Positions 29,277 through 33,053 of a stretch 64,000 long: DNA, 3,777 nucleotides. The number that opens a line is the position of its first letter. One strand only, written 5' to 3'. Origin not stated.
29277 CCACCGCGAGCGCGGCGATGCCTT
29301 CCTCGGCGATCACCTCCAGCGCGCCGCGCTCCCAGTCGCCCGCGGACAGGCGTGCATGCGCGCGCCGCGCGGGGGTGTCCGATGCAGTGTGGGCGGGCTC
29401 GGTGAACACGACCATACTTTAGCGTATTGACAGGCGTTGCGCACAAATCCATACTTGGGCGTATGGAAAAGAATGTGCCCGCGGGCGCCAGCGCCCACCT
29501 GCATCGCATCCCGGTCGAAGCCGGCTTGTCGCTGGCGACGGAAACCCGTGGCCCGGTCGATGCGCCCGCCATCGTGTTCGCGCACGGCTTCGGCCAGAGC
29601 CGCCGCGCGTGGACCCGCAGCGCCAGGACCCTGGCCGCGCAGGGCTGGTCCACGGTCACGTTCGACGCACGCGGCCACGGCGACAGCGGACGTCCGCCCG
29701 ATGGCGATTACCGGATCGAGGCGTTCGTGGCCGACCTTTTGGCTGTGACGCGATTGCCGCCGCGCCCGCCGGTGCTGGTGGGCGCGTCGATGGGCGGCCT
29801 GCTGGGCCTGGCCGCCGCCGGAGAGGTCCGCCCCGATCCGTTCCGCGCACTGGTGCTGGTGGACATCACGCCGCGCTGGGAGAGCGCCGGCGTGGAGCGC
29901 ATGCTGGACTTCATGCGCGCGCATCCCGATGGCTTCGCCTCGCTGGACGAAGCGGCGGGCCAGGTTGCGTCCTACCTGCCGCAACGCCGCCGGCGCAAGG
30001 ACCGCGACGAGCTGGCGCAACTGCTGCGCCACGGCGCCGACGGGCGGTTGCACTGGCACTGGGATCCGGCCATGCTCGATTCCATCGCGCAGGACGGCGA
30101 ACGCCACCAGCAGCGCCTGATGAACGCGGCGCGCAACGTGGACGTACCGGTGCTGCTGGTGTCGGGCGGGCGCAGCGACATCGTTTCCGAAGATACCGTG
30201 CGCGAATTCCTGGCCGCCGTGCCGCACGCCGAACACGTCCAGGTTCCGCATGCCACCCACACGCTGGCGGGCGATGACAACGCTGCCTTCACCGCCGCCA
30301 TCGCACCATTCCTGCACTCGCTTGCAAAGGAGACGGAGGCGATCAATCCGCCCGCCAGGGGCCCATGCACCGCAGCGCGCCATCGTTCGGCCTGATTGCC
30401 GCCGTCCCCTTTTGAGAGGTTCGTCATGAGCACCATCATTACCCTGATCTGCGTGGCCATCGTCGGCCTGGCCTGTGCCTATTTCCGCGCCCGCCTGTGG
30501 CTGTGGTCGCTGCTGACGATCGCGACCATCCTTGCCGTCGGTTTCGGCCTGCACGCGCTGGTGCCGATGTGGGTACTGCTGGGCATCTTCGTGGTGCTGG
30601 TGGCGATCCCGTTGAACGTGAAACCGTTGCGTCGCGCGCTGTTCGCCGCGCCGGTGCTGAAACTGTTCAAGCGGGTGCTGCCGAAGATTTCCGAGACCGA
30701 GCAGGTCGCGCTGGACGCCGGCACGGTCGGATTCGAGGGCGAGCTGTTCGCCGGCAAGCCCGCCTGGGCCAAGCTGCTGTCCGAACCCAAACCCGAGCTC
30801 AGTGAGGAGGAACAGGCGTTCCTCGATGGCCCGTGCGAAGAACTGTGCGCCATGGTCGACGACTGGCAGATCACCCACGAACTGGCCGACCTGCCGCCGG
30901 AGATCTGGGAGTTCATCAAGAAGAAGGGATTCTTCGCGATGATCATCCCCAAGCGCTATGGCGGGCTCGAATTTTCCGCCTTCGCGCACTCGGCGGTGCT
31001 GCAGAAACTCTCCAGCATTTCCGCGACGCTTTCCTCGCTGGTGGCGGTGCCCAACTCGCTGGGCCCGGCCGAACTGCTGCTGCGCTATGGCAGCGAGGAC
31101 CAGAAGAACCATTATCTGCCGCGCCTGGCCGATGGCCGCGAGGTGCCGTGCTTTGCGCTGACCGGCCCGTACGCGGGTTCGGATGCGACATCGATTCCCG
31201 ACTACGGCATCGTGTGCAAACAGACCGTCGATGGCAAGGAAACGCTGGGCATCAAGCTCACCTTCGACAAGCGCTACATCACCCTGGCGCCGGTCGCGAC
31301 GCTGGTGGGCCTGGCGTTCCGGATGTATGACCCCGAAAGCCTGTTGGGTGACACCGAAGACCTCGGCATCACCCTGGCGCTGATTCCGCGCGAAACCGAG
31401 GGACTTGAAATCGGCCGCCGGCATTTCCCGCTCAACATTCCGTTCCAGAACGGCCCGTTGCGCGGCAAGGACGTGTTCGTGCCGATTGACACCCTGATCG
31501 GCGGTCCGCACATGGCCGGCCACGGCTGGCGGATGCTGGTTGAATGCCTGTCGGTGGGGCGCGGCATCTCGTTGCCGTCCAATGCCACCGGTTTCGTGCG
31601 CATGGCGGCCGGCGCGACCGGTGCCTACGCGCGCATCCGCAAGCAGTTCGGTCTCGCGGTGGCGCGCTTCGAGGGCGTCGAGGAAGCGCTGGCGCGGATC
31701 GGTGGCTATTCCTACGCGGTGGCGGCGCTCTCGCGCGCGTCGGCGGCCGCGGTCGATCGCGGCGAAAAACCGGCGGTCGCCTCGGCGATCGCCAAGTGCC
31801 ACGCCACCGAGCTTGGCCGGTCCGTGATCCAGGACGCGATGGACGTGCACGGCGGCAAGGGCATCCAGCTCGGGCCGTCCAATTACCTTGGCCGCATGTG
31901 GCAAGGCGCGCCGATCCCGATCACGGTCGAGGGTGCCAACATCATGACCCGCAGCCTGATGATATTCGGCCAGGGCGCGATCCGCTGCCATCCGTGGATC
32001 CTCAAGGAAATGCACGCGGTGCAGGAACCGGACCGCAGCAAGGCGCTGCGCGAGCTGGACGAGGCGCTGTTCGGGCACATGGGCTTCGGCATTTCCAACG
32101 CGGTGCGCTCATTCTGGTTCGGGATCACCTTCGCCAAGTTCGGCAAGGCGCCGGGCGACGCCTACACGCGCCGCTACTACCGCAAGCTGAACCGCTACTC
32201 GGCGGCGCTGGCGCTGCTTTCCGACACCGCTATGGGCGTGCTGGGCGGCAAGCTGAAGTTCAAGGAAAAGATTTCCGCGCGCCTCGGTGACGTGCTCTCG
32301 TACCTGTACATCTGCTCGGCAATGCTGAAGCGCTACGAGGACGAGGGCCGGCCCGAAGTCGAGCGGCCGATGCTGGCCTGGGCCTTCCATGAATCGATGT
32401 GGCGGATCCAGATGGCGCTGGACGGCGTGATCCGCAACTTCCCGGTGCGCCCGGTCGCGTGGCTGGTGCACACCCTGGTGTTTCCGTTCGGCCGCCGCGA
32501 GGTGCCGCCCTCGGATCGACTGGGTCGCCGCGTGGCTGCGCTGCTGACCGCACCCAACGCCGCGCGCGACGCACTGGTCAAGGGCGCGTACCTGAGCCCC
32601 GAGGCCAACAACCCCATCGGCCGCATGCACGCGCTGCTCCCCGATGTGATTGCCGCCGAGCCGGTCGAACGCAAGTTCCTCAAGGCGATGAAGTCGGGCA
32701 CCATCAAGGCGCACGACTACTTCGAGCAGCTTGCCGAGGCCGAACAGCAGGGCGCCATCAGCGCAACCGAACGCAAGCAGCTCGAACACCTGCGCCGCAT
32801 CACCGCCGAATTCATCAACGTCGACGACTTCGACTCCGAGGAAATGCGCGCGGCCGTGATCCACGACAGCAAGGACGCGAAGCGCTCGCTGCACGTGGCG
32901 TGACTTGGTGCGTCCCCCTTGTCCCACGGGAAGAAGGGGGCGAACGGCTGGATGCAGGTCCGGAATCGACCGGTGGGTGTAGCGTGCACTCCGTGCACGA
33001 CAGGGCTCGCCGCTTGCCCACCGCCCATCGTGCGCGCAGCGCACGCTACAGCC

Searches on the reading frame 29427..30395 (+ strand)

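Call 8: search_protein_families(library=pfam, proteins=[window:29427-30395:+])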
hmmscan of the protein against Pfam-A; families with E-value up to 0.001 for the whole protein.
window:29427-30395:+ (322 aa): 6 families
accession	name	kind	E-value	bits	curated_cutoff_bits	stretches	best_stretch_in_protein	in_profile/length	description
PF00561.26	Abhydrolase_1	-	4e-28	99.2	25.8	1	47-280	1-240/245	alpha/beta hydrolase fold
PF12146.15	Hydrolase_4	-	1.5e-20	74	27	1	48-283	6-237/239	Serine aminopeptidase, S33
PF12697.13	Abhydrolase_6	-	1.5e-19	72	26.3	1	49-290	1-216/217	Alpha/beta hydrolase family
PF02129.25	Peptidase_S15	-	9.7e-06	25.9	23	0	169-279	150-261/262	X-Pro dipeptidyl-peptidase (S15 family)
PF20408.4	Abhydrolase_11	-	0.00027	21.2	27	0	47-128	3-91/193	Alpha/beta hydrolase domain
PF08386.16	Abhydrolase_4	-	0.00089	19.8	21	0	230-298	25-93/103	TAP-like protein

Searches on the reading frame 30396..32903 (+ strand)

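Call 8: search_protein_families(library=pfam, proteins=[window:30396-32903:+])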
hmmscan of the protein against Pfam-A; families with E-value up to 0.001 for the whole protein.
window:30396-32903:+ (835 aa): 4 families
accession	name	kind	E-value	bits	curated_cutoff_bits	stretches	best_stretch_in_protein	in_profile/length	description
PF09317.16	ACDH_C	-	1.6e-109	366.4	25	1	529-812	1-284/284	Acyl-CoA dehydrogenase, C-terminal, bacterial type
PF02771.21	Acyl-CoA_dh_N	-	2.8e-19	70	22.9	1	149-247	18-112/113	Acyl-CoA dehydrogenase, N-terminal domain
PF00441.29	Acyl-CoA_dh_1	-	2.5e-18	67.1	22.4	1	375-520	1-143/150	Acyl-CoA dehydrogenase, C-terminal domain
PF02770.24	Acyl-CoA_dh_M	-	8.6e-06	26.3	33.3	1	252-343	1-79/97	Acyl-CoA dehydrogenase, middle domain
